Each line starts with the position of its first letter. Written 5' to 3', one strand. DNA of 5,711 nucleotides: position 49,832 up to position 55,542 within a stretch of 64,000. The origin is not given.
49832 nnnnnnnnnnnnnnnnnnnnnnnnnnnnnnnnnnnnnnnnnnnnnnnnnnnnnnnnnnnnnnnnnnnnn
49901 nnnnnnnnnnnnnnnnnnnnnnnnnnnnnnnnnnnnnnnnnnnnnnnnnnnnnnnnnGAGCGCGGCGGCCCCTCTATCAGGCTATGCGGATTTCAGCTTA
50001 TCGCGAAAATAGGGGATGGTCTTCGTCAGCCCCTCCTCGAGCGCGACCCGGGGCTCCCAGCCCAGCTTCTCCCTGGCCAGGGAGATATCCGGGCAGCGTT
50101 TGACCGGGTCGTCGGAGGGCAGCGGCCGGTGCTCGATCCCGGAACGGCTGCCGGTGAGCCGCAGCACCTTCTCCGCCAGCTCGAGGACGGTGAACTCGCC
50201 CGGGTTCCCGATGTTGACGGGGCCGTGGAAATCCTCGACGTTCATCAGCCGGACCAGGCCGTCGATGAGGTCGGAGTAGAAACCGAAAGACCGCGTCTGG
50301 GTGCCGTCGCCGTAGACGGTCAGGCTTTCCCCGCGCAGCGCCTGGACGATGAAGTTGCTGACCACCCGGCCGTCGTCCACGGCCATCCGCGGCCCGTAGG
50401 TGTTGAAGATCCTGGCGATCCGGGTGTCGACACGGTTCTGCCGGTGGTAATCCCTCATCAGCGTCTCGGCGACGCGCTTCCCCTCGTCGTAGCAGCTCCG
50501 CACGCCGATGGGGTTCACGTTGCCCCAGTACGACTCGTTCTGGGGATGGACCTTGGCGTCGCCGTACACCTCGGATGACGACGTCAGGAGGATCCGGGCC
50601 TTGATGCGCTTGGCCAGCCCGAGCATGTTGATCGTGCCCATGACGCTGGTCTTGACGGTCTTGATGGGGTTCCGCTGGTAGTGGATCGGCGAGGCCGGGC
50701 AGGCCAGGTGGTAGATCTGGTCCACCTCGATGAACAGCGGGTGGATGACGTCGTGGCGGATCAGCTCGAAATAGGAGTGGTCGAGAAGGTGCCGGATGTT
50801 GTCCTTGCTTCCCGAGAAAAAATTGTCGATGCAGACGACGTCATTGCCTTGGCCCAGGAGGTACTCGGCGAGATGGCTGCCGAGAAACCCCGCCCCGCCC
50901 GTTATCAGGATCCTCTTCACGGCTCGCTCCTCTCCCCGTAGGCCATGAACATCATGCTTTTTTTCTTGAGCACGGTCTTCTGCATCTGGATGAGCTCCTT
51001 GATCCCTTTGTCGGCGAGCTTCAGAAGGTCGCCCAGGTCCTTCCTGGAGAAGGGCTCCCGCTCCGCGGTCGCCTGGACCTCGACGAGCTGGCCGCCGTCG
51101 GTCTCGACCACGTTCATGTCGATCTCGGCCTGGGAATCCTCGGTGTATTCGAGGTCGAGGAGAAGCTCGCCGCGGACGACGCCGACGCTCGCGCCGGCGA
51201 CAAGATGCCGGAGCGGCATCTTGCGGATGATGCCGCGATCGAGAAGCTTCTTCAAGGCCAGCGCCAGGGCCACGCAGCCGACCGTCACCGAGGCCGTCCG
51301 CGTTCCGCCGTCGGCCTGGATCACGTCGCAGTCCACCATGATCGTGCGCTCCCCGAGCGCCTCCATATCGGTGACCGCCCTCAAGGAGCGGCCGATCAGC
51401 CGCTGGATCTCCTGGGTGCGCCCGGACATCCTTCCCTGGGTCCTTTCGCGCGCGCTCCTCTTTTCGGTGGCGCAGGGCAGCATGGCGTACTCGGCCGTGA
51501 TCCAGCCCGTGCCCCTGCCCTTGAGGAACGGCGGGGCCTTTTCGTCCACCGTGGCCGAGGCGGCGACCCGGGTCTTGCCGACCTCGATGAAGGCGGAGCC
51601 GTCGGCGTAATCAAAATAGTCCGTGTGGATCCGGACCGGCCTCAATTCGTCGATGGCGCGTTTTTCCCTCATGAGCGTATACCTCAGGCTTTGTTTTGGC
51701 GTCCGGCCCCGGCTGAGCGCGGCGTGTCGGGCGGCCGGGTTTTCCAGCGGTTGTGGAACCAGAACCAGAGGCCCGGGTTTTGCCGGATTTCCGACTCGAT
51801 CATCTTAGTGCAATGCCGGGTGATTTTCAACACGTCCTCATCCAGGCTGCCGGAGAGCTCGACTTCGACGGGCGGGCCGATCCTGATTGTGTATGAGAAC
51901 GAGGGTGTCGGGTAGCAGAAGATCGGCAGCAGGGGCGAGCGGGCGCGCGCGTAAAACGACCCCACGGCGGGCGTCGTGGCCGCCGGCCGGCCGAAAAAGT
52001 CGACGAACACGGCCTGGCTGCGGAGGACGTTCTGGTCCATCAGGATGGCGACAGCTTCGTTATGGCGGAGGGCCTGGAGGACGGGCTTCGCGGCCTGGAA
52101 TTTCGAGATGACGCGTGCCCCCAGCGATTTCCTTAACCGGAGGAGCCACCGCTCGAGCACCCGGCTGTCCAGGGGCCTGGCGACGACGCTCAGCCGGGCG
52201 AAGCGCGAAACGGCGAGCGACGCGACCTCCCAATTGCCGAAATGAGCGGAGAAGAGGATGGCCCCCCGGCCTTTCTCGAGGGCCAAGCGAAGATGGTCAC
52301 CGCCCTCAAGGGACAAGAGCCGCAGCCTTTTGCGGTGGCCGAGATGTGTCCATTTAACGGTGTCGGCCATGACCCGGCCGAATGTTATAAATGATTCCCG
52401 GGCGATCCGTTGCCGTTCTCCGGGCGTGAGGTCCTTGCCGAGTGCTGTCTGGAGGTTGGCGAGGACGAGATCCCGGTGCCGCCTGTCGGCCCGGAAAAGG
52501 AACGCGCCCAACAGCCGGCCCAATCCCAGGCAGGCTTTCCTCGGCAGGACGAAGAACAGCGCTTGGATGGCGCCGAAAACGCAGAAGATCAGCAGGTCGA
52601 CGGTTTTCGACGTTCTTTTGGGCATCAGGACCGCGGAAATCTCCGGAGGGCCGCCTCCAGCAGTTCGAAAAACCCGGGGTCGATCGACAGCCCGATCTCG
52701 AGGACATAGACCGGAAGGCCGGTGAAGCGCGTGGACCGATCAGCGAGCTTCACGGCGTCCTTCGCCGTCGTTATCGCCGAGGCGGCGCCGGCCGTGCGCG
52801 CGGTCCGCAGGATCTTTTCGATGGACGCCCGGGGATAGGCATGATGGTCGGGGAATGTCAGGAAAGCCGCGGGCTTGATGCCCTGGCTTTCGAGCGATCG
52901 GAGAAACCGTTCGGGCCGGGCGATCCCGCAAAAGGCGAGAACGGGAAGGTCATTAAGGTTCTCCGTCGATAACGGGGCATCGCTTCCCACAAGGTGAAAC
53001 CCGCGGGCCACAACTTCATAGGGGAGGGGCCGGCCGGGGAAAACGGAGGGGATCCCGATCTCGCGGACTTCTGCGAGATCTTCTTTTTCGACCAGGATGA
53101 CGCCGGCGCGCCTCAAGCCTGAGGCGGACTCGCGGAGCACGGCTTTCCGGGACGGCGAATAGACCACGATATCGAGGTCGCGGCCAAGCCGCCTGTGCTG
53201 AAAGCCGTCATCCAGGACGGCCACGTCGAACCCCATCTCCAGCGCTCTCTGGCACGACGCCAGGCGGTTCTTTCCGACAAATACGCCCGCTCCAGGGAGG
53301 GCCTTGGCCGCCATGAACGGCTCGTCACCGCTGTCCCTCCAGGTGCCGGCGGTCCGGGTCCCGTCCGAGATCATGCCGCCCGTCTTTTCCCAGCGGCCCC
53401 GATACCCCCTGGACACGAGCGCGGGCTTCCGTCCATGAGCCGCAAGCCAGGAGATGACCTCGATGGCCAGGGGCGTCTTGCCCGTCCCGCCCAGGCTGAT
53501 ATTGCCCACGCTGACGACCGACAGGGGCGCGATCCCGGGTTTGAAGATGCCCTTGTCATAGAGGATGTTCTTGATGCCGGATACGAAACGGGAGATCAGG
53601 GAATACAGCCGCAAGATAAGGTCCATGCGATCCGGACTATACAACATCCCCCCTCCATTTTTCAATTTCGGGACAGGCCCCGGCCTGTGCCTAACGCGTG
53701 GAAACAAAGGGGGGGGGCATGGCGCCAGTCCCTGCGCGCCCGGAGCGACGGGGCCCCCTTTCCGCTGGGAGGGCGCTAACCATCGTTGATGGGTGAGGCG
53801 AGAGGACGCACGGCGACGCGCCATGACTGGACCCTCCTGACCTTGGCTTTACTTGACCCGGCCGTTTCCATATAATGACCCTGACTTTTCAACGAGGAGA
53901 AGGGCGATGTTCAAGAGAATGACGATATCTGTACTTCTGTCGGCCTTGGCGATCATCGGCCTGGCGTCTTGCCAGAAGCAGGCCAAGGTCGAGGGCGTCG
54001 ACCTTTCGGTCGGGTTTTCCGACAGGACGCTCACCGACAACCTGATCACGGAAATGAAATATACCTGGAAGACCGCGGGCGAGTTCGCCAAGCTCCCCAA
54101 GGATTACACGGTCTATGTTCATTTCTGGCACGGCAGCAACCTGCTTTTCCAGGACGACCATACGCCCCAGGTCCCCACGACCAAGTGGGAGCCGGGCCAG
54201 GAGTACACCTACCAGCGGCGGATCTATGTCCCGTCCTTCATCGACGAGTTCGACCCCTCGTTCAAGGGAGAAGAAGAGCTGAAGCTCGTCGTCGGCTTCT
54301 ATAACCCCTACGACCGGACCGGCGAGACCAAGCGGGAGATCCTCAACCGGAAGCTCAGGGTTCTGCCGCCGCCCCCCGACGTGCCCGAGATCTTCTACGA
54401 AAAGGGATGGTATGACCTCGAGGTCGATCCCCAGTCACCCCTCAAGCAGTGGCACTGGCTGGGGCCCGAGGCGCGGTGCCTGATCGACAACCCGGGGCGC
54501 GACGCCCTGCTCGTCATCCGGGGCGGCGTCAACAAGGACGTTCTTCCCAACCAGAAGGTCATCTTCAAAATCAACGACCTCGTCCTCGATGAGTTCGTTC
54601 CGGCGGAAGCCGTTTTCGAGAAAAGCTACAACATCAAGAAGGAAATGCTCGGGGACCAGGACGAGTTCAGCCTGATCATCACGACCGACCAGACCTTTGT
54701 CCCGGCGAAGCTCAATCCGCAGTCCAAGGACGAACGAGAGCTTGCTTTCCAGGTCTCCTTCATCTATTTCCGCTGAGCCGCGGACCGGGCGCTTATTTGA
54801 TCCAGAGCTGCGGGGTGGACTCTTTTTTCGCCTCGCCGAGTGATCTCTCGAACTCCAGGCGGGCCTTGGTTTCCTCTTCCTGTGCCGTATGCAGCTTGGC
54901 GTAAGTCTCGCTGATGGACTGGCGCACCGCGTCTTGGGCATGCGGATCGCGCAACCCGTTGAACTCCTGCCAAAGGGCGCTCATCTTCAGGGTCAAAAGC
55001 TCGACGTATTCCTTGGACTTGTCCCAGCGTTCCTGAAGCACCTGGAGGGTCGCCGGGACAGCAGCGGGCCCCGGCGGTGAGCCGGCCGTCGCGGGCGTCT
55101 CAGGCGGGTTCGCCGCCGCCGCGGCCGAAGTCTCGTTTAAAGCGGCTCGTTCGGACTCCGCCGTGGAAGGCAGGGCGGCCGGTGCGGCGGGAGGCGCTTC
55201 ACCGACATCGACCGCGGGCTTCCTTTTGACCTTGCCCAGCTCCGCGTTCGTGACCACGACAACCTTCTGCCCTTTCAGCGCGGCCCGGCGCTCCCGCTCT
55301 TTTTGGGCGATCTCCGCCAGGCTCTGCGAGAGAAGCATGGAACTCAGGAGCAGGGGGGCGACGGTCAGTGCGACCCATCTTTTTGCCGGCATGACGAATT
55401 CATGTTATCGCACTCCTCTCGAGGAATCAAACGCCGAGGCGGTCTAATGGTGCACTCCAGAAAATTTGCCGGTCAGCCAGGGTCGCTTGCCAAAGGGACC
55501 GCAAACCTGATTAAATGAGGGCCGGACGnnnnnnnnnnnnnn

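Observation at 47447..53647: lpxK-lpxL-rph-UXS-GT2-ArnT-like operon: candidate polyprenyl-phosphate-pentose pathway linked to lipid A biosynthesis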

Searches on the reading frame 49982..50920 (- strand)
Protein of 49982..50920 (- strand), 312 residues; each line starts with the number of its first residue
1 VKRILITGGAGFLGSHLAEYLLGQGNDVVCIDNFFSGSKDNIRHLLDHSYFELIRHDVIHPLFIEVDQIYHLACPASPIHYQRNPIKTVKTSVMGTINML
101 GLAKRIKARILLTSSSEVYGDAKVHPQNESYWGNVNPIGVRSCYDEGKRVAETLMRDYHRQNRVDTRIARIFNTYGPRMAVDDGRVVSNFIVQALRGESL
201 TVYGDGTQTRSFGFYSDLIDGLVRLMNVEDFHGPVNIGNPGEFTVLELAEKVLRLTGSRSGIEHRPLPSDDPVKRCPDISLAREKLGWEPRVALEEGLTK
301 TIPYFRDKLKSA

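Call 3: search_protein_families(library=pfam, proteins=[window:49982-50920:-])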
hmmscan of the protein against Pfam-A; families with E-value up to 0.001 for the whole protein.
window:49982-50920:- (312 aa): 6 families
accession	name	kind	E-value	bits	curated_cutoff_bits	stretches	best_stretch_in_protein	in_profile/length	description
PF16363.11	GDP_Man_Dehyd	-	6e-51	174.3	27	1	5-301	1-332/332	GDP-mannose 4,6 dehydratase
PF01370.27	Epimerase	-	5.2e-46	157.4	20.9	1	4-238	1-240/240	NAD dependent epimerase/dehydratase family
PF07993.18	NAD_binding_4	-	1.8e-11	44.2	20.1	1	60-173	83-206/258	Male sterility protein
PF01073.25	3Beta_HSD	-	4.4e-09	36.2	22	1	5-178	1-185/280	3-beta hydroxysteroid dehydrogenase/isomerase family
PF02719.21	Polysacc_synt_2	-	3.5e-06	26.9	20.2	1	4-257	1-248/293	Polysaccharide biosynthesis protein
PF04321.23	RmlD_sub_bind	-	3.8e-06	26.6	27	1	3-271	2-245/287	RmlD substrate binding domain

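Call 4: search_protein_families(library=ncbifam, proteins=[window:49982-50920:-])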
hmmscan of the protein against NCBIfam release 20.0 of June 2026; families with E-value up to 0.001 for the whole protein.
window:49982-50920:- (312 aa): 25 families
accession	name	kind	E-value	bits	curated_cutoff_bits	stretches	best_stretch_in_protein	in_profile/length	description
TIGR01181.1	dTDP_gluc_dehyt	equivalog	2.8e-37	128.5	365.1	1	3-308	1-314/321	dTDP-glucose 4,6-dehydratase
TIGR04180.1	EDH_00030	hypoth_equivalog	2.7e-36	125.2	475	1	4-292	1-296/297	NAD-dependent 4,6-dehydratase LegB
NF008872.0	PRK11908.1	equivalog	1.5e-28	99.9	294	2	1-256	1-271/349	bifunctional UDP-4-keto-pentose/UDP-xylose synthase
TIGR01179.1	galE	equivalog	2.6e-28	98.8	262.3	1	3-298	1-318/332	UDP-glucose 4-epimerase GalE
NF005998.1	PRK08125.1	equivalog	2.7e-27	95.4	777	1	2-305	316-649/649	bifunctional UDP-4-amino-4-deoxy-L-arabinose formyltransferase/UDP-glucuronic acid oxidase ArnA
NF007582.0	PRK10217.1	equivalog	1.2e-19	70.6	698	1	1-304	1-330/355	dTDP-glucose 4,6-dehydratase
TIGR02197.1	heptose_epim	equivalog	5e-19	68.6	274.6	1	4-302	1-310/316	ADP-glyceromanno-heptose 6-epimerase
NF011728.1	PRK15181.1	equivalog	2.3e-17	63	760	1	2-308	16-340/348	Vi polysaccharide biosynthesis UDP-N-acetylglucosaminuronic acid C-4 epimerase TviC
NF007490.0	PRK10084.1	subfamily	7.3e-17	61.4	649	1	3-306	2-335/361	dTDP-glucose 4,6-dehydratase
NF047922.1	GDPFucSynFcl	equivalog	9.2e-16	58.2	500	1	3-308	4-304/308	GDP-L-fucose synthase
NF007956.0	PRK10675.1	subfamily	3.5e-14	52.7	394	1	3-296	2-320/338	UDP-glucose 4-epimerase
TIGR02622.1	CDP_4_6_dhtase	equivalog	2.6e-13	49.8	278.45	1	2-308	5-333/352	CDP-glucose 4,6-dehydratase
NF043036.1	ErythonDh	equivalog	3.5e-12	46.2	325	1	3-171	2-176/321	D-erythronate dehydrogenase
NF041015.1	UDPsulfquin_syn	equivalog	7.2e-11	41.7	575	1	174-230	224-282/384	UDP-sulfoquinovose synthase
NF042422.1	oxyalk_red_OleD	equivalog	5e-09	36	580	1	3-154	2-149/329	2-alkyl-3-oxoalkanoate reductase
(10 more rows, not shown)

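Call 5: search_solved_structures(query=window:49982-50920:-, max_evalue=1e-20)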
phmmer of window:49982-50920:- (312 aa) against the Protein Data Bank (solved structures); distinct sequences matched with E-value up to 1e-20: 47.
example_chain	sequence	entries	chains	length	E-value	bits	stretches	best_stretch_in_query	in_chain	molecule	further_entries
4gll_A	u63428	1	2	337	2.2e-128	431.2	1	2-310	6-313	UDP-glucuronic acid decarboxylase 1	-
2b69_A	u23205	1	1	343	2.3e-128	431.1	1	2-310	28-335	UDP-glucuronate decarboxylase 1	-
4m55_A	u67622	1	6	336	1.1e-127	428.9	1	2-310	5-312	UDP-glucuronic acid decarboxylase 1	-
4lk3_A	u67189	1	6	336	1.5e-127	428.5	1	2-310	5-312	UDP-glucuronic acid decarboxylase 1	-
4zrm_A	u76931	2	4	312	1.8e-38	135.9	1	3-309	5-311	UDP-glucose 4-epimerase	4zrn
7ys8_A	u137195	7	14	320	4.8e-37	131.2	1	3-308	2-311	UDP-glucose 4-epimerase | UDP-glucose 4-epimerase along with EC 5.1.3.2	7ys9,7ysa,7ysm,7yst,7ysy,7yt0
8vr2_A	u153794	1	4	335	1.1e-33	120.1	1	2-305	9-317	NAD-dependent epimerase/dehydratase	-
8rdg_A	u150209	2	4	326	2.8e-32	115.5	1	3-302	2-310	SDR family NAD(P)-dependent oxidoreductase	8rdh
8rdi_A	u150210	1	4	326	8.3e-32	114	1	3-302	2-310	SDR family NAD(P)-dependent oxidoreductase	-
6zl6_A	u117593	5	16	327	3e-31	112.1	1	3-308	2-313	Epimerase domain-containing protein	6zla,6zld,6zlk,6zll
6zlj_A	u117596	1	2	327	4.8e-31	111.5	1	3-308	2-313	Epimerase domain-containing protein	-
6pmh_A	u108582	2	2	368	2.5e-29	105.9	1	2-307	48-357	UDP-glucose 4-epimerase related protein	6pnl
8sg0_A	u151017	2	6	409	2.9e-28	102.3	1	3-309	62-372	GDP-mannose 3,5-epimerase | GDP-mannose 3,5 epimerase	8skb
2c5e_A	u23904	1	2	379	5.4e-28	101.5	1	3-309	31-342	GDP-MANNOSE-3', 5'-EPIMERASE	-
2c59_A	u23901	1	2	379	7.5e-28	101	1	3-309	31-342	GDP-MANNOSE-3', 5'-EPIMERASE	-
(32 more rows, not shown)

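Call 56: search_solved_structures(query=window:49982-50920:-, max_evalue=1e-100, show_alignments=1)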
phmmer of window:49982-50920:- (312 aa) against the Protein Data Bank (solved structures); distinct sequences matched with E-value up to 1e-100: 4.
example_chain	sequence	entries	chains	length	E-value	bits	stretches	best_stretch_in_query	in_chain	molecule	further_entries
4gll_A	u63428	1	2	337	2.2e-128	431.2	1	2-310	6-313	UDP-glucuronic acid decarboxylase 1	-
2b69_A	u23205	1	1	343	2.3e-128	431.1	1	2-310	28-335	UDP-glucuronate decarboxylase 1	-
4m55_A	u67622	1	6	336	1.1e-127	428.9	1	2-310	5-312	UDP-glucuronic acid decarboxylase 1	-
4lk3_A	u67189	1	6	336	1.5e-127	428.5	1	2-310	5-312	UDP-glucuronic acid decarboxylase 1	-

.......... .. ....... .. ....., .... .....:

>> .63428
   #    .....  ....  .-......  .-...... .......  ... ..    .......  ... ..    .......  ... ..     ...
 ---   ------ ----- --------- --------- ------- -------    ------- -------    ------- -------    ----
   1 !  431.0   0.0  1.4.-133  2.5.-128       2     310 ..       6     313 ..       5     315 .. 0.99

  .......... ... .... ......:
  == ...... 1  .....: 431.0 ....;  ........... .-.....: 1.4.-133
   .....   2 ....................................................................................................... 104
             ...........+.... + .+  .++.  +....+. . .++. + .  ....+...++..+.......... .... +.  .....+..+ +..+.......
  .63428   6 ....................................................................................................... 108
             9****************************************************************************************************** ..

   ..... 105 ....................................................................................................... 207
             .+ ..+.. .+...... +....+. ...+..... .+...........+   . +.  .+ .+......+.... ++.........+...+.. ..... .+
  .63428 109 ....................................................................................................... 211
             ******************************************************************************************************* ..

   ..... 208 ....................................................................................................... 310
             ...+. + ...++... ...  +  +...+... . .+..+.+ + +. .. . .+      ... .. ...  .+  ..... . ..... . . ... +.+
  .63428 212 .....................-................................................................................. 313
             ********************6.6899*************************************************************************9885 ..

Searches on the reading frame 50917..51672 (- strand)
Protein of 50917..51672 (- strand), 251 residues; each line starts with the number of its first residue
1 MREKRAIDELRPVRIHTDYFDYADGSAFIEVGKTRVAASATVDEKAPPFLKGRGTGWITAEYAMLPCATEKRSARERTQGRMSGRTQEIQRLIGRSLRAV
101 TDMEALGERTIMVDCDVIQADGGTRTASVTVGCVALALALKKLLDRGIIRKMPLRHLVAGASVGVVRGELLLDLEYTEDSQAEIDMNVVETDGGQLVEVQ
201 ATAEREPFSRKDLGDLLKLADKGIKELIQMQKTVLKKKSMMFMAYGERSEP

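Call 3: search_protein_families(library=pfam, proteins=[window:50917-51672:-])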
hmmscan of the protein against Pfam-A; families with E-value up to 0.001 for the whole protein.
window:50917-51672:- (251 aa): 2 families
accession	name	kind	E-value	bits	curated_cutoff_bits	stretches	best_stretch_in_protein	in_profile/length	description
PF01138.27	RNase_PH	-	3.2e-28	99.2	25.5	1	9-139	1-127/130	3' exoribonuclease family, domain 1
PF03725.20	RNase_PH_C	-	3.2e-08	33.8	20.8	1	156-222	1-66/67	3' exoribonuclease family, domain 2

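Call 4: search_protein_families(library=ncbifam, proteins=[window:50917-51672:-])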
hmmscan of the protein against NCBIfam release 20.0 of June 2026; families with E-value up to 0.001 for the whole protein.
window:50917-51672:- (251 aa): 5 families
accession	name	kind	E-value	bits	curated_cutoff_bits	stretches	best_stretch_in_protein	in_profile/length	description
TIGR01966.1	RNasePH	equivalog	1.1e-100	335.7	141.5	1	4-235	4-235/236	ribonuclease PH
TIGR02065.1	ECX1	equivalog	6e-29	101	318.7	1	4-238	12-229/230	exosome complex exonuclease Rrp41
NF003282.1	PRK04282.1-1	equivalog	1.5e-12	47.1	280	1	3-231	24-263/267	exosome complex protein Rrp42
NF008805.1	PRK11824.1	equivalog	5.5e-12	44.9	471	2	79-238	76-221/683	polyribonucleotide nucleotidyltransferase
TIGR03591.1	polynuc_phos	equivalog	1e-10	40.7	525.05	2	78-239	71-218/689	polyribonucleotide nucleotidyltransferase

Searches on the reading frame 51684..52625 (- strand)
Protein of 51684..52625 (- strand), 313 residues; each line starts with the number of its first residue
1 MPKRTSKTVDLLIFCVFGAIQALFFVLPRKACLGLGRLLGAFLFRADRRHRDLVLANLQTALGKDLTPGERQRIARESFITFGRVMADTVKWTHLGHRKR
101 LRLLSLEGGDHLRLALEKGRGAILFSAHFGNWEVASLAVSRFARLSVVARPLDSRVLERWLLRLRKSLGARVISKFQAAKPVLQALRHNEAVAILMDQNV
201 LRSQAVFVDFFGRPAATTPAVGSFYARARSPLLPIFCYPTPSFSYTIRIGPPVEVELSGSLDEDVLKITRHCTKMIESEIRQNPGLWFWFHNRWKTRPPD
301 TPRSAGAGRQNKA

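Call 3: search_protein_families(library=pfam, proteins=[window:51684-52625:-])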
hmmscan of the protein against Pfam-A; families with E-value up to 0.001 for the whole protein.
window:51684-52625:- (313 aa): 1 family
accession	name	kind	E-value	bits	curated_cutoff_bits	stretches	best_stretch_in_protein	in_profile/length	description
PF03279.18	Lip_A_acyltrans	-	5.2e-56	190.4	22.3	1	12-296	15-295/295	Bacterial lipid A biosynthesis acyltransferase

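Call 4: search_protein_families(library=ncbifam, proteins=[window:51684-52625:-])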
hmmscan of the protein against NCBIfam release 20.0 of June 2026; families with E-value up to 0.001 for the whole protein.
window:51684-52625:- (313 aa): 17 families
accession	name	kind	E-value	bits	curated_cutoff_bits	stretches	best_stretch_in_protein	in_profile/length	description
NF006270.0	PRK08419.1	equivalog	1.1e-53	182.5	248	1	11-297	4-291/298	lipid A biosynthesis lauroyl acyltransferase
TIGR02207.1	lipid_A_htrB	subfamily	2.8e-33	115.6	297.8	1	20-299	21-296/303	LpxL/LpxP family Kdo(2)-lipid IV(A) lauroyl/palmitoleoyl acyltransferase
NF005399.0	PRK06946.1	subfamily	1.8e-31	109.5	343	1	19-302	12-291/294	lipid A biosynthesis lauroyl acyltransferase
NF005120.0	PRK06553.1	equivalog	5.4e-31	108.1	273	1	30-295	40-307/308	lipid A biosynthesis lauroyl acyltransferase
NF004191.0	PRK05646.1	equivalog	9e-30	103.9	491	1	22-303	26-304/310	lipid A biosynthesis lauroyl acyltransferase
NF006487.0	PRK08905.1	equivalog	5.6e-29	101.1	281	1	22-297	8-276/290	lysophospholipid acyltransferase family protein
NF005340.0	PRK06860.1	subfamily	2.9e-26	92.4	398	1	15-302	23-305/309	lipid A biosynthesis lauroyl acyltransferase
NF005919.0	PRK07920.1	equivalog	1.6e-24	86.5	209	1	26-296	24-295/311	phosphatidylinositol mannoside acyltransferase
NF006507.0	PRK08943.1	subfamily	2.9e-24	85.7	337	1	22-301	35-311/322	lipid A biosynthesis (KDO)2-(lauroyl)-lipid IVA acyltransferase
NF004569.0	PRK05906.1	equivalog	2.2e-23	82.8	439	1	111-296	131-314/454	lipid A biosynthesis lauroyl acyltransferase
TIGR02208.1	lipid_A_msbB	equivalog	4.1e-23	82.1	336.05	1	22-299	25-299/305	lauroyl-Kdo(2)-lipid IV(A) myristoyltransferase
NF006432.0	PRK08706.1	equivalog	1.1e-22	80.7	384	1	14-302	5-286/289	lipid A biosynthesis lauroyl acyltransferase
NF005150.0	PRK06628.1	equivalog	3.1e-22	79.3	350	1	73-295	69-289/290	lipid A biosynthesis lauroyl acyltransferase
NF006438.0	PRK08734.1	equivalog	4.8e-21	75.1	363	1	45-301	38-292/305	lauroyl acyltransferase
NF006437.0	PRK08733.1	equivalog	6e-20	71.6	540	1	27-299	34-299/306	LpxL/LpxP family Kdo(2)-lipid IV(A) lauroyl/palmitoleoyl acyltransferase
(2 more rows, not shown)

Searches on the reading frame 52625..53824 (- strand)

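Call 3: search_protein_families(library=pfam, proteins=[window:52625-53824:-])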
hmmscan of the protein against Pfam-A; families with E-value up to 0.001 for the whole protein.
window:52625-53824:- (399 aa): 1 family
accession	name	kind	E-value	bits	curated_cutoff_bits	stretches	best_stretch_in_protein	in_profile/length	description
PF02606.20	LpxK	-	1.3e-72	245.1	27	1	69-393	3-327/328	Tetraacyldisaccharide-1-P 4'-kinase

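Call 4: search_protein_families(library=ncbifam, proteins=[window:52625-53824:-])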
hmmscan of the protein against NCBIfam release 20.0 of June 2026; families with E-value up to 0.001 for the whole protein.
window:52625-53824:- (399 aa): 2 families
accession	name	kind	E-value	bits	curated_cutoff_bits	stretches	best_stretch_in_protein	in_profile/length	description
TIGR00682.1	lpxK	equivalog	2.4e-47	161.6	91.95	1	73-373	4-304/324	tetraacyldisaccharide 4'-kinase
NF001892.0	PRK00652.1-5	equivalog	2.2e-33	115.7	327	2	68-250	24-195/308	tetraacyldisaccharide 4'-kinase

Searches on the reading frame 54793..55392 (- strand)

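Call 24: search_protein_families(library=pfam, proteins=[window:54793-55392:-], max_evalue=0.01)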
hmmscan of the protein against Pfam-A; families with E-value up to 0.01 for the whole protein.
window:54793-55392:- (199 aa): 1 family
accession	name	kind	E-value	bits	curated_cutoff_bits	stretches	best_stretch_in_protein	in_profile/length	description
PF12737.12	Mating_C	-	0.0023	17.7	22.5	1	35-97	95-159/409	C-terminal domain of homeodomain 1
